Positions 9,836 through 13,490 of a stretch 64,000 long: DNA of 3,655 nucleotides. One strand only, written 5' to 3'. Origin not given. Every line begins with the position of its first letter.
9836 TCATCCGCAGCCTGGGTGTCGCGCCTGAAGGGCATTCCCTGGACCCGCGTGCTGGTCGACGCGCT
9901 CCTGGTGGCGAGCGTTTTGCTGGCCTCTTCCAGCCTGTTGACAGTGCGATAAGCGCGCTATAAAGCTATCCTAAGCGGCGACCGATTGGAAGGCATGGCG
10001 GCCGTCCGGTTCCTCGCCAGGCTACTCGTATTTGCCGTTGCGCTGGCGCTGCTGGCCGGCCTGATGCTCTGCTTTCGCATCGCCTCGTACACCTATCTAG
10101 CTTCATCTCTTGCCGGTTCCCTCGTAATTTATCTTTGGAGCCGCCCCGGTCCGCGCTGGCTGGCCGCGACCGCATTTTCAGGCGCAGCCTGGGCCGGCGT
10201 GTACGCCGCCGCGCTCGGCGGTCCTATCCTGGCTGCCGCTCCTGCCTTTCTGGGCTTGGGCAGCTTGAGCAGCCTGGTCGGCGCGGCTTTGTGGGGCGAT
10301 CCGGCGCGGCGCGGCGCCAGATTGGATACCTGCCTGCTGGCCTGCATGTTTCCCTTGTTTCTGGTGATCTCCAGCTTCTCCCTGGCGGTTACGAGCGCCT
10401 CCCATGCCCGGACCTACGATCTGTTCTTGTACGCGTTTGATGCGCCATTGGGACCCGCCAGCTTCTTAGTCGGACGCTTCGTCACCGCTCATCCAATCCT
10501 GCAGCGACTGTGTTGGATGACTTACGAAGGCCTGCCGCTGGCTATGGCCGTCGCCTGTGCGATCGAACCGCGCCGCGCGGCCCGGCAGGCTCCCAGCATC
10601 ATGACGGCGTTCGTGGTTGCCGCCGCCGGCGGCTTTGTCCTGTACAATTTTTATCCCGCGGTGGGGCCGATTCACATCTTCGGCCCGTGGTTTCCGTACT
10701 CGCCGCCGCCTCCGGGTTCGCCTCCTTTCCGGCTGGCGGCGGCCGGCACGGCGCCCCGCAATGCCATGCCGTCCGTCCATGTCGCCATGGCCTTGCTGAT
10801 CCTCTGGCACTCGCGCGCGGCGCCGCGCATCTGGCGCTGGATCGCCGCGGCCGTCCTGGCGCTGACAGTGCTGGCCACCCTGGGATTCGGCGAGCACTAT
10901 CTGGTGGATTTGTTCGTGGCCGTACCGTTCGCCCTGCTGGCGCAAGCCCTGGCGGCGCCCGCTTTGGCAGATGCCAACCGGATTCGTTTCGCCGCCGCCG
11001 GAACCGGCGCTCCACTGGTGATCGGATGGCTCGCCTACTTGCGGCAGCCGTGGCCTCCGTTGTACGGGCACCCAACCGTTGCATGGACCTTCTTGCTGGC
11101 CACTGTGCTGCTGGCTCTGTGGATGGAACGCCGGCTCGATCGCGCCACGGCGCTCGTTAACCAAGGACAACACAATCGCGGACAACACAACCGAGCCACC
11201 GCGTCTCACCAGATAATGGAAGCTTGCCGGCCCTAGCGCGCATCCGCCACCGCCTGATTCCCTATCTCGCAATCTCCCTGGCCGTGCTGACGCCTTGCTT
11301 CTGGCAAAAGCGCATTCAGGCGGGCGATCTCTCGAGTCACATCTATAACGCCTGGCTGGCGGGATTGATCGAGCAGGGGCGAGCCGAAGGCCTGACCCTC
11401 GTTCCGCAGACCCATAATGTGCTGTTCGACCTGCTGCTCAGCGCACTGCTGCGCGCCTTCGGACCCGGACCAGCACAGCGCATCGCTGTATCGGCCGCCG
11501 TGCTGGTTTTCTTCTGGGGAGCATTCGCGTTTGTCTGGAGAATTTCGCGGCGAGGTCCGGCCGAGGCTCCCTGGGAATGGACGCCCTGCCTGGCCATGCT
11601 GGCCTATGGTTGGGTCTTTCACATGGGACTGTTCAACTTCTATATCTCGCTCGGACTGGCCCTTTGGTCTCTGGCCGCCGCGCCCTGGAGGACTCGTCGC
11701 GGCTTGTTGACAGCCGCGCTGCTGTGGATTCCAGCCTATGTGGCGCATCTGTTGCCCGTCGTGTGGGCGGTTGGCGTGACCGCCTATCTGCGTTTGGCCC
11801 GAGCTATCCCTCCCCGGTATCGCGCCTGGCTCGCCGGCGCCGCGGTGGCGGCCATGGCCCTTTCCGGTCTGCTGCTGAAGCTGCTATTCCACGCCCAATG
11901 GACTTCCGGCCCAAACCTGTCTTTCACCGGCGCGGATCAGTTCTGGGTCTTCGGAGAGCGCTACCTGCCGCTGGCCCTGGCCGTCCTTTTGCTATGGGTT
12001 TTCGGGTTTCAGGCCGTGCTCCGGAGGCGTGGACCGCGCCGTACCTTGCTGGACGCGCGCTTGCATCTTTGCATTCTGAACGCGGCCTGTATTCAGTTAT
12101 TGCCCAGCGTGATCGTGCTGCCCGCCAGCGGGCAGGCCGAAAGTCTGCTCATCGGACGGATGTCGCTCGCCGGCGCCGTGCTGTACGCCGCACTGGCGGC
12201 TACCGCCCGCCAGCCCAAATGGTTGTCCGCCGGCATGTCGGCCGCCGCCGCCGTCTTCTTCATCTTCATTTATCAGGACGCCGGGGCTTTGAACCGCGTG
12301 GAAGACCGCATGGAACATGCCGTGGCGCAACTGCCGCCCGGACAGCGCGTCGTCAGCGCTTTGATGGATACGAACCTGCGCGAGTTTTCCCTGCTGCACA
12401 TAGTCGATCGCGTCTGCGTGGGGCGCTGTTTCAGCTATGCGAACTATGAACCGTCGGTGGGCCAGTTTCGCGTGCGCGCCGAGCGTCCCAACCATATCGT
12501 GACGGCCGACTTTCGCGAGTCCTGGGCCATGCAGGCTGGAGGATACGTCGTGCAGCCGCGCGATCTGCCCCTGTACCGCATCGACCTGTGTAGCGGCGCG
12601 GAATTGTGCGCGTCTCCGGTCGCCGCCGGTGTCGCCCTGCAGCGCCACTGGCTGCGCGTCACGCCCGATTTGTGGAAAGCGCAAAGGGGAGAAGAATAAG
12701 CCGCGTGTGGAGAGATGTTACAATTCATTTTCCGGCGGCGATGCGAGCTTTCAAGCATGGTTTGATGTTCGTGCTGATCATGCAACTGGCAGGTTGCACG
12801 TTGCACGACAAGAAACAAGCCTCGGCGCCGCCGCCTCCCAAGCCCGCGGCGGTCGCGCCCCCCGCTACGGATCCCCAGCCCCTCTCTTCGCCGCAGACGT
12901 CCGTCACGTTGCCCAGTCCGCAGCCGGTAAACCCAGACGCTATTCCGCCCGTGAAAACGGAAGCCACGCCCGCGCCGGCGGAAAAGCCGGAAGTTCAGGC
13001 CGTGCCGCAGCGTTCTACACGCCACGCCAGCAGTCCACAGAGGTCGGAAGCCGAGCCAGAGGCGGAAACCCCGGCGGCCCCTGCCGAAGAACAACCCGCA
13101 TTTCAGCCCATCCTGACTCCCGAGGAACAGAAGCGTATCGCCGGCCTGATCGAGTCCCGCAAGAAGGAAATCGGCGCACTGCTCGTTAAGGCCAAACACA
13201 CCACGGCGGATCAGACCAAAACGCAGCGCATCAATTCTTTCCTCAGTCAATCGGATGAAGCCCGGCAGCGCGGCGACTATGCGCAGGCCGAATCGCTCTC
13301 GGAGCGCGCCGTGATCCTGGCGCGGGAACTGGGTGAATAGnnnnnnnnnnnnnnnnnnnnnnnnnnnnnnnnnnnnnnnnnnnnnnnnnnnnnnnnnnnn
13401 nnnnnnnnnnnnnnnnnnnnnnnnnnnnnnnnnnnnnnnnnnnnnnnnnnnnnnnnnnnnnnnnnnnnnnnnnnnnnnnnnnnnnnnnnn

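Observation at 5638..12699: Duplicated membrane locus: two PAP2-type transferase paralogs, two unassigned polytopic paralogs and a GT87-like gene, next to hopanoid genes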

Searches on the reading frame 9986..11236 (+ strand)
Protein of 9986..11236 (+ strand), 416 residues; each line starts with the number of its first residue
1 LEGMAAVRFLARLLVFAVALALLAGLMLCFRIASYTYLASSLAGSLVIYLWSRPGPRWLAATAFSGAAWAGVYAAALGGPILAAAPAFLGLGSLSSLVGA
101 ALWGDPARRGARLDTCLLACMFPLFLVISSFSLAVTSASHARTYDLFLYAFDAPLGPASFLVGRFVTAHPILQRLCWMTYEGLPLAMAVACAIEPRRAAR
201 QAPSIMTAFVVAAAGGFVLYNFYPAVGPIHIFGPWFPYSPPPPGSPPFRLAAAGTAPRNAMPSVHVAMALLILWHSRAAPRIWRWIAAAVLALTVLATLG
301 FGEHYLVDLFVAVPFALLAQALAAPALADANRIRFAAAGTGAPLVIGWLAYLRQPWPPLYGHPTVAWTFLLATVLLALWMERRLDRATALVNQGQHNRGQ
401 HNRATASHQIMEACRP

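Call 10: search_protein_families(library=pfam, proteins=[window:9986-11236:+], max_evalue=1)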
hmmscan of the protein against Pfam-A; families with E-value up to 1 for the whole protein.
window:9986-11236:+ (416 aa): 3 families
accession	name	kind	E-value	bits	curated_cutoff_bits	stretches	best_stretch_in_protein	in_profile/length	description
PF14378.12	PAP2_3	-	1.1e-21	77.9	27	1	150-322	5-190/190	PAP2 superfamily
PF07885.22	Ion_trans_2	-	0.02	15.2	22.5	1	269-308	10-48/79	Ion channel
PF14360.12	PAP2_C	-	0.025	15.6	27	1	265-316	10-65/74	PAP2 superfamily C-terminal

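Call 13: search_protein_families(library=ncbifam, proteins=[window:9986-11236:+], max_evalue=0.01)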
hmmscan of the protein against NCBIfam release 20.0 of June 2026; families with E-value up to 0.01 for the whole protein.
window:9986-11236:+ (416 aa): 0 families

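Call 16: search_solved_structures(query=window:9986-11236:+, max_evalue=10, show_alignments=2)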
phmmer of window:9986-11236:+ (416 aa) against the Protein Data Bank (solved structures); distinct sequences matched with E-value up to 10: 0.

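Call 39: find_homologous_proteins(query=window:9986-11236:+)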
Query window:9986-11236:+ (416 aa): 115 proteins with E <= 0.001 among 8000 candidates.
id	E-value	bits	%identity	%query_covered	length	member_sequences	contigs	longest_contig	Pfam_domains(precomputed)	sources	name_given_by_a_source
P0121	2.4e-222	757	100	83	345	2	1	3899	PF14378.13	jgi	jgi:hypothetical protein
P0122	2.4e-155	536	64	100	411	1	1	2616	PF14378.13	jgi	jgi:hypothetical protein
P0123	2.4e-140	486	59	99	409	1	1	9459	PF14378.13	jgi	jgi:hypothetical protein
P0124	3.0e-135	470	61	96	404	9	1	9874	PF14378.13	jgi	-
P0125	1.4e-130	454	58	94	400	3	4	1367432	PF14378.13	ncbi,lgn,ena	-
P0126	1.7e-129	451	60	93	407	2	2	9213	PF14378.13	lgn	-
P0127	2.6e-128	447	59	93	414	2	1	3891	PF14378.13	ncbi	-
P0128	7.5e-126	439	57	95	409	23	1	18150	PF14378.13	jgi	-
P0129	2.2e-125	437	60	89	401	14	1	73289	PF14378.13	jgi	jgi:hypothetical protein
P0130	2.8e-125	437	57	94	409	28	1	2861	PF14378.13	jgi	-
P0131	7.6e-125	435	64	81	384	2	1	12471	PF14378.13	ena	-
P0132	4.0e-124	433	59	92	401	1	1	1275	PF14378.13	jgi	jgi:hypothetical protein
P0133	4.0e-124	433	61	92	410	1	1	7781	PF14378.13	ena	-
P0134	5.6e-124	432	56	93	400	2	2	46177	PF14378.13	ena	-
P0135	1.2e-123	431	58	95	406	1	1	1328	PF14378.13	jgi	jgi:PAP2 superfamily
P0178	3.6e-68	249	43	86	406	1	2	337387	PF14378.13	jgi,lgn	jgi:hypothetical protein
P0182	3.0e-58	216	42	73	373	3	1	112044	PF14378.13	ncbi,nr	ncbi:MAG: phosphatase PAP2 family protein [Acidobacteriia bacterium]|nr:phosphatase PAP2 family prot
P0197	2.4e-49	187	41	81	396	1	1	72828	PF14378.13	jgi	jgi:PAP2 superfamily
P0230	3.2e-28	117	40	52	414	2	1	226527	PF14378.13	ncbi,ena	-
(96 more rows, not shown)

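Call 48: predict_structure(alignment_id=A2)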
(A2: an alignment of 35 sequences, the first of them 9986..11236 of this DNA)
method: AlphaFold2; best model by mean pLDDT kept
length: 416 residues; sequences in the alignment: 35
mean_pLDDT: 93.5   pTM: 0.90
mean pLDDT of the five models: 93.5, 93.5, 92.9, 91.7, 90.1
residues with pLDDT >= 90: 352; 70-90: 55; 50-70: 8; < 50: 1
segments of 3 or more residues with pLDDT < 50: none
pLDDT, mean of each block of 10 residues (from residue 1): 93 97 96 95 97 96 98 90 93 98 95 95 93 93 95 93 98 98 96 71 85 95 96 94 81 91 97 94 97 98 97 98 91 97 98 88 94 98 94 87 89 87
secondary structure, 60 per line:
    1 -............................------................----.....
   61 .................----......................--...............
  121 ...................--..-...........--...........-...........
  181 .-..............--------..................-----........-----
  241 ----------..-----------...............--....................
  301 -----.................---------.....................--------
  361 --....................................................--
elements in order: H2-29 H36-51 H56-77 H82-103 H106-139 H145-155 H158-168 H170-181 H183-196 H205-222 H228-235 H264-278 H281-300 H306-322 H332-352 H363-414

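Call 50: fold_search(model_id=the predicted structure, library=pdb)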
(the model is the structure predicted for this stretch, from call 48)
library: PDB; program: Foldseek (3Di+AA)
matches with E <= 10: 204; with E <= 0.001: 0
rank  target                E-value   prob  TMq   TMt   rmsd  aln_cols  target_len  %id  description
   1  9vj4_A                1.0e-01  0.94  0.24  0.33  12.4       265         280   14  Structure of a membrane-bound inositol phosphorylceramide synthase and ceramide complex (released 2026-03-11)
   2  9e03_A                2.6e-01  0.18  0.16  0.17  32.3       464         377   12  Cryo-EM structure of a TatBC complex from Myxococcus xanthus (released 2025-08-27)
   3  9ivc_A                2.7e-01  0.63  0.21  0.26  14.0       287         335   14  Cryo-EM structure of AbA-bound Aur1-Kei1 complex (released 2025-06-18)
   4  8xiu                  3.7e-01  0.15  0.16  0.18  19.2       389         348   12  Cryo-EM structure of a frog VMAT2 in an apo conformation (released 2024-08-14)
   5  8f7n                  4.4e-01  0.07  0.10  0.11  39.4       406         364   12  Crystal structure of chemoreceptor McpZ ligand sensing domain (released 2023-07-05)
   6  6ebu                  5.0e-01  0.98  0.26  0.59   5.1       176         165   14  Crystal structure of Aquifex aeolicus LpxE (released 2019-06-26)
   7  4jre_D                5.2e-01  0.13  0.16  0.16  17.5       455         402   12  Crystal structure of nitrate/nitrite exchanger NarK with nitrite bound (released 2013-05-15)
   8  5hd8_A                7.3e-01  0.08  0.15  0.14  20.5       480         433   14  Crystal structure of disulfide cross-linked D417C ClC-ec1 (released 2017-01-18)
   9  9mgk                  8.0e-01  0.08  0.15  0.13  21.0       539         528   12  Human prostaglandin transporter(OATP2A1) (released 2025-07-23)
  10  4u4t                  8.7e-01  0.10  0.16  0.16  18.2       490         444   11  Structure of a nitrate/nitrite antiporter NarK in nitrate-bound inward-open state (released 2015-07-15)
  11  8wlm                  8.7e-01  0.08  0.15  0.16  20.9       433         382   16  Cryo-EM structure of human VMAT2 in presence of 5-HT, determined in an outward-facing conformation (released 2024-06-12)
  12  9r23_A                9.4e-01  0.16  0.17  0.25  15.4       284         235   14  Cryo-EM structure of the double mutant H84V/E120G of the flotillin-associated rhodopsin PsFAR in detergent micelle (released 2025-07-23)
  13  9inh_A                9.8e-01  0.08  0.16  0.12  23.6       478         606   11  Cryo-EM structure of human XPR1 in complex with InsP6 in outward-facing state (SPX visible)-in the presence of KIDINS2 (released 2025-04-02)
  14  5jki                  1.1e+00  0.20  0.17  0.28  13.0       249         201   13  Crystal structure of the first transmembrane PAP2 type phosphatidylglycerolphosphate phosphatase from Bacillus subtilis (released 2017-02-22)
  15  8ijq_A                1.1e+00  0.25  0.22  0.32  15.1       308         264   13  The cryo-EM structure of human sphingomyelin synthase-related protein in complex with ceramide (released 2024-02-28)
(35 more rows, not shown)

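Call 51: search_solved_structures(query=A2, max_evalue=10, show_alignments=4)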
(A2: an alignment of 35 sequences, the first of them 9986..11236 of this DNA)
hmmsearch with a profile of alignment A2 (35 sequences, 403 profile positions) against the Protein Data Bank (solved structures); distinct sequences matched with E-value up to 10: 0.

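Call 68: find_encoding_contigs(protein=P0178, flank=7000, max_places=1)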
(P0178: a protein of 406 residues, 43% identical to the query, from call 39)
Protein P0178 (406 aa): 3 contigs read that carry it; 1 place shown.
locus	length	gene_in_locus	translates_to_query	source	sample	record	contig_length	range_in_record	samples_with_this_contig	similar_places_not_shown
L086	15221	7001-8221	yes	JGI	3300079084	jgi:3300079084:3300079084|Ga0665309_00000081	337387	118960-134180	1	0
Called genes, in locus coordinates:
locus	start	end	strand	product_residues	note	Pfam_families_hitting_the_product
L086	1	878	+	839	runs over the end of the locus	PF13298:LigD_N, PF01068:DNA_ligase_A_M, PF09414:RNA_ligase (weak), PF04679:DNA_ligase_A_C, PF21686:LigD_Prim-Pol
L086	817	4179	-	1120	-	PF00580:UvrD-helicase, PF13245:AAA_19, PF13538:UvrD_C_2 (faint), PF13361:UvrD_C, PF12705:PDDEXK_1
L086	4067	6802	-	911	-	PF21445:ADDB_N (faint), PF12705:PDDEXK_1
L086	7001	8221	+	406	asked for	PF14378:PAP2_3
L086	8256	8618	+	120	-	PF02643:DUF192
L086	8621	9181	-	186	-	-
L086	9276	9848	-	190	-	PF01066:CDP-OH_P_transf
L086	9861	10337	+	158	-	PF12867:DinB_2 (weak)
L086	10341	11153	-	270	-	-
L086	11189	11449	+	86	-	-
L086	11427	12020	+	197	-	-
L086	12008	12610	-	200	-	PF01227:GTP_cyclohydroI, PF14489:QueF (weak)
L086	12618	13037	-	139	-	PF01242:PTPS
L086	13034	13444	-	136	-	PF01242:PTPS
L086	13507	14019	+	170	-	PF08534:Redoxin, PF00578:AhpC-TSA, PF00085:Thioredoxin (faint), PF13905:Thioredoxin_8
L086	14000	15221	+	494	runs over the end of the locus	PF01565:FAD_binding_4, PF02913:FAD-oxidase_C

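Call 69: find_encoding_contigs(protein=P0182, flank=7000, max_places=1)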
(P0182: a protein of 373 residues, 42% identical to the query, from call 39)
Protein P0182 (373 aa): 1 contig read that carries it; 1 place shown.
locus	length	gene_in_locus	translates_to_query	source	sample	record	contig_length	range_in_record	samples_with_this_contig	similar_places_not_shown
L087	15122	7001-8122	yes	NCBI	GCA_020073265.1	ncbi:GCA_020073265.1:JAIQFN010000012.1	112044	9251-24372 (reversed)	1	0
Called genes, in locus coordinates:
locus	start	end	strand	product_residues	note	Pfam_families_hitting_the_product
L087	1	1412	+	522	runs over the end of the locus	PF13629:T2SS-T3SS_pil_N, PF00263:Secretin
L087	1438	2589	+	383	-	PF13614:AAA_31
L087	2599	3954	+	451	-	PF00437:T2SSE, PF27713:UCP018868 (weak)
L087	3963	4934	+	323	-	PF00482:T2SSF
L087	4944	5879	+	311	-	PF00482:T2SSF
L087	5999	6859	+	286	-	PF13243:SQHop_cyclase_C (weak)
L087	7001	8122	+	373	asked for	PF14378:PAP2_3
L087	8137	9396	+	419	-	PF14378:PAP2_3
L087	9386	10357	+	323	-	PF04015:DUF362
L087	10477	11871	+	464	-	-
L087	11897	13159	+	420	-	-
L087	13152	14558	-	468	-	PF13231:PMT_2 (weak)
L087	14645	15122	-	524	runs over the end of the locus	-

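Call 70: find_encoding_contigs(protein=P0197, flank=7000, max_places=1)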
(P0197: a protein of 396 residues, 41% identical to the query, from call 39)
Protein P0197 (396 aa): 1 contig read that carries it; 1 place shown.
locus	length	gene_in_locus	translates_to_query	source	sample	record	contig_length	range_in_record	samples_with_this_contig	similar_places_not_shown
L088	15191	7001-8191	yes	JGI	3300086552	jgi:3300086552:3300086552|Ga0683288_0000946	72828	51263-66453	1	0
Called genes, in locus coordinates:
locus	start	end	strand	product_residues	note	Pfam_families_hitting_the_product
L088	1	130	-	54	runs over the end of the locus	-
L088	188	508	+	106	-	PF00076:RRM_1, PF13893:RRM_5, PF16842:RRM_occluded (weak)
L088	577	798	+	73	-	-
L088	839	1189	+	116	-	-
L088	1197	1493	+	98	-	-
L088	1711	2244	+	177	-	PF01135:PCMT, PF08123:DOT1 (faint), PF02353:CMAS (weak), PF13847:Methyltransf_31, PF13649:Methyltransf_25 (faint)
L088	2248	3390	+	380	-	PF07730:HisKA_3, PF02518:HATPase_c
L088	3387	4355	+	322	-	PF00251:Glyco_hydro_32N, PF04616:Glyco_hydro_43 (faint), PF04041:Glyco_hydro_130 (weak)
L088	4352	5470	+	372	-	PF13439:Glyco_transf_4, PF13579:Glyco_trans_4_4, PF13477:Glyco_trans_4_2, PF20706:GT4-conflict, PF00534:Glycos_transf_1, PF13692:Glyco_trans_1_4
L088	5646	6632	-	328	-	PF01073:3Beta_HSD, PF01370:Epimerase, PF02719:Polysacc_synt_2, PF04321:RmlD_sub_bind, PF05368:NmrA (weak), PF13460:NAD_binding_10, PF16363:GDP_Man_Dehyd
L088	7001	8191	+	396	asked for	PF14378:PAP2_3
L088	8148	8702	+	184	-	PF00903:Glyoxalase (weak)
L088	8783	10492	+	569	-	PF02776:TPP_enzyme_N, PF00205:TPP_enzyme_M, PF02775:TPP_enzyme_C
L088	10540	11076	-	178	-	-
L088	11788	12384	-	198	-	-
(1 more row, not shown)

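Call 71: find_encoding_contigs(protein=P0230, flank=7000, max_places=1)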
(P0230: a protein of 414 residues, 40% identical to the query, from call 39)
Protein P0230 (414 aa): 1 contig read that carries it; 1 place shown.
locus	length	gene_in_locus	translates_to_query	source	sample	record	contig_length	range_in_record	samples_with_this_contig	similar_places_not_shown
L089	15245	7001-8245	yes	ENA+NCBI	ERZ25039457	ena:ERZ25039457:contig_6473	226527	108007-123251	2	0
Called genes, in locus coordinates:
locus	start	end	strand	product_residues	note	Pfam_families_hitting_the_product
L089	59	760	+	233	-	PF07715:Plug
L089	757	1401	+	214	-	-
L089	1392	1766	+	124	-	-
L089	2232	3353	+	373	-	PF14378:PAP2_3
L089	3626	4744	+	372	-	PF14378:PAP2_3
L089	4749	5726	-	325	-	-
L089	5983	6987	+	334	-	-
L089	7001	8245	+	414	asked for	PF14378:PAP2_3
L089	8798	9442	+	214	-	PF14378:PAP2_3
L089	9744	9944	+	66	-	-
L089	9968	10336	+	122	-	-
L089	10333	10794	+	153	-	-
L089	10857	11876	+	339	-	PF01564:Spermine_synth, PF13649:Methyltransf_25 (weak)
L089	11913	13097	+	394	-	-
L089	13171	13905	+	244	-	PF00535:Glycos_transf_2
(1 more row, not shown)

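Call 83: find_related_loci(query=A2, collection=metagenome_contigs, flank=8000)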
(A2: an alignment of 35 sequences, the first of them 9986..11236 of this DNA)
Query A2 (416 aa) in metagenome_contigs; peptide patterns used: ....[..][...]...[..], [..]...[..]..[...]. (x = any residue, [..] = any of these).
600 stretches matched a pattern (row limit reached: there are more); 289 encode a relative of the query (tblastn E <= 1e-3); the best 80 are kept; 80 distinct loci.
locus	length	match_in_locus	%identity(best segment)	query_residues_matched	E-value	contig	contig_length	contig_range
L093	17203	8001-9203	57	6-397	4e-117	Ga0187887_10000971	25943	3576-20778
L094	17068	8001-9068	63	8-362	3e-113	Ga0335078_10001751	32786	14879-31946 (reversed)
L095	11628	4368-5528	56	4-389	9e-111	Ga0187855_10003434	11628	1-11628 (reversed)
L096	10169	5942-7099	57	4-386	2e-106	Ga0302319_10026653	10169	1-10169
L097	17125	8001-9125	57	18-392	4e-106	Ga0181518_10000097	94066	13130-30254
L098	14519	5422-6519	58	20-386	3e-103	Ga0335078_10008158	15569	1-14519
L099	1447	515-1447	62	7-316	4e-110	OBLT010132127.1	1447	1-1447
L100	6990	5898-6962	54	8-358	5e-102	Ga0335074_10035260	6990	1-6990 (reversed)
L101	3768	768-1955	55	2-395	6e-90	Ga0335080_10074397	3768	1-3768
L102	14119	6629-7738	42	31-400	3e-71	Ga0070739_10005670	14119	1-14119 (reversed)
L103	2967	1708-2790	41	38-393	2e-63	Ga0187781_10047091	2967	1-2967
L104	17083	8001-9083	42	38-393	1e-61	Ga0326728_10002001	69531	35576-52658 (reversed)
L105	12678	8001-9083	41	38-393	3e-60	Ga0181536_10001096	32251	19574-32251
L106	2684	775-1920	37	12-390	1e-58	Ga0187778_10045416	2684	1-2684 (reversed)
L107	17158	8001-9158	59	2-386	1e-119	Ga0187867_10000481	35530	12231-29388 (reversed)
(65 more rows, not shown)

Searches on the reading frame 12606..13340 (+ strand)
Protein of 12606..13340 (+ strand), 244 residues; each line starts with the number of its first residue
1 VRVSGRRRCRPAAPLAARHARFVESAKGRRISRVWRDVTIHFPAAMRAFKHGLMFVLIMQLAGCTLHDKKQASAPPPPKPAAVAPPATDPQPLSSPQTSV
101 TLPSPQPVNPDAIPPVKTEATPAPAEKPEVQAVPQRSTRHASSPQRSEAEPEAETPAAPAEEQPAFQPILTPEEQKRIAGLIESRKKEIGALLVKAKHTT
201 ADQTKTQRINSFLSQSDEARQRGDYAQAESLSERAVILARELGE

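Call 54: search_protein_families(library=pfam, proteins=[window:12606-13340:+], max_evalue=0.01)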
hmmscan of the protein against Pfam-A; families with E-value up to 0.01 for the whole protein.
window:12606-13340:+ (244 aa): 1 family
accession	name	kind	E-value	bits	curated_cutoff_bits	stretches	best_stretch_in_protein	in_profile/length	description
PF08590.15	DUF1771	-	0.004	17.9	28.7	1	207-235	13-41/64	Domain of unknown function (DUF1771)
